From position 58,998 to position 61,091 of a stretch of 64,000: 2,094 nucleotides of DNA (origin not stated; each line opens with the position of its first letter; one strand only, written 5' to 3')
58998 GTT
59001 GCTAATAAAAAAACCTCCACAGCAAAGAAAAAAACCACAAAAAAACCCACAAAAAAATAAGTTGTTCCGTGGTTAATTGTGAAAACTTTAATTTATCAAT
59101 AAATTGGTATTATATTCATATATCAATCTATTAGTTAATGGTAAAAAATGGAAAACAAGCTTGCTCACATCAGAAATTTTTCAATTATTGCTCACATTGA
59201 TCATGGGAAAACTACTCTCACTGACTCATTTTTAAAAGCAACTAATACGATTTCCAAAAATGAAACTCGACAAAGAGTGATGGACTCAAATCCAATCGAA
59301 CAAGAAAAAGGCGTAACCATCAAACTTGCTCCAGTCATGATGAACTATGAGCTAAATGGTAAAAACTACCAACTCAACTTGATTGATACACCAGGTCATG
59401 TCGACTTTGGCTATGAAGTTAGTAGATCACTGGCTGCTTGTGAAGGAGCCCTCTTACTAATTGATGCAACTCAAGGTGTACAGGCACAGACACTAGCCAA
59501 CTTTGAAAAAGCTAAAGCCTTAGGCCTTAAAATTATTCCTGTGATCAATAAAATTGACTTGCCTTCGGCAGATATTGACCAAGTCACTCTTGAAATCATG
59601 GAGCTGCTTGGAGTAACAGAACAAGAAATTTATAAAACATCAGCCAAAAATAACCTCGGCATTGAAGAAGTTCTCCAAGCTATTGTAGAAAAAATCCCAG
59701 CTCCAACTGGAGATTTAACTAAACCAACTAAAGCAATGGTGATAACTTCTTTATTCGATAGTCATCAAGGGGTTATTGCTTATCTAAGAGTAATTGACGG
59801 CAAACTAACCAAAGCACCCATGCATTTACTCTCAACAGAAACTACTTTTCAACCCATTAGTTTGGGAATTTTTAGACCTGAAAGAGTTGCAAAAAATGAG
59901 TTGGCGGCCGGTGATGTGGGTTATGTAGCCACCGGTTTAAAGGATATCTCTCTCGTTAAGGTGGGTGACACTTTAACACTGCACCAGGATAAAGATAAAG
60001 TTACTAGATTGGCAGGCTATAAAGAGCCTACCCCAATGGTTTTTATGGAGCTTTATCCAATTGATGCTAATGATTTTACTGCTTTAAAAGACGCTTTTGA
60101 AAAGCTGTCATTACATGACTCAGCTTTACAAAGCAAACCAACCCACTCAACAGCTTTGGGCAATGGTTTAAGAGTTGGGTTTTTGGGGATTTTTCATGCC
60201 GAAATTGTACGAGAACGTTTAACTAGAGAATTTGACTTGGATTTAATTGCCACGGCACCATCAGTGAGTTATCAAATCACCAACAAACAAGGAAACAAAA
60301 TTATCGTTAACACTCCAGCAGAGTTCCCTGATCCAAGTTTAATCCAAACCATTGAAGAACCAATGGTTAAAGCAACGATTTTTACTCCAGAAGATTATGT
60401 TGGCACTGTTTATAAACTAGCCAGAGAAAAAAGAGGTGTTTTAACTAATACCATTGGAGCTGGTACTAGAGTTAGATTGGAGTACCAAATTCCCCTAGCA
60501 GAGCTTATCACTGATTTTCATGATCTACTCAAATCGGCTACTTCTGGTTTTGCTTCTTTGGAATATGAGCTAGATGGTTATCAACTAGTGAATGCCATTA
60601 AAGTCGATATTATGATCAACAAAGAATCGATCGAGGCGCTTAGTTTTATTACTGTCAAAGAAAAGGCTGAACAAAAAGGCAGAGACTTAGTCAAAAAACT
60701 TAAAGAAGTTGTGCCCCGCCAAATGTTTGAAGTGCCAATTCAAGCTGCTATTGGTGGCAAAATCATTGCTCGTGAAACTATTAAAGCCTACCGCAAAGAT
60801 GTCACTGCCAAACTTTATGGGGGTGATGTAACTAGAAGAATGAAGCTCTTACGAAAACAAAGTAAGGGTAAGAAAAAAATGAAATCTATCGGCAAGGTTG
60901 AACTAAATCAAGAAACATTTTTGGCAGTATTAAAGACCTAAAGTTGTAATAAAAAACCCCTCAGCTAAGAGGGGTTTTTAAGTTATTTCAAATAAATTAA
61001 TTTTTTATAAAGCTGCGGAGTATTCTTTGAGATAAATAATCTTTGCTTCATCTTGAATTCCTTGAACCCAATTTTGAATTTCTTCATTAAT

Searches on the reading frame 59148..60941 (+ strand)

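Call 76: search_protein_families(library=pfam, proteins=[window:59148-60941:+], max_evalue=0.00001)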
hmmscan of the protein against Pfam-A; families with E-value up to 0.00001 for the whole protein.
window:59148-60941:+ (597 aa): 4 families
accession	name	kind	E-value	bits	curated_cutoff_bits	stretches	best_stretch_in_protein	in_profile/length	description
PF00009.33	GTP_EFTU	-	1e-54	185.5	26.5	1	7-184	2-187/188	Elongation factor Tu GTP binding domain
PF06421.17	LepA_C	-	5.4e-47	158.8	29.7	1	490-596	1-107/107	GTP-binding protein LepA C-terminus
PF00679.30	EFG_C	-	8e-21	74.3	27.9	1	402-486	2-86/89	Elongation factor G C-terminus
PF00071.28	Ras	-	1.6e-06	28.2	21.6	1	51-183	25-160/162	Ras family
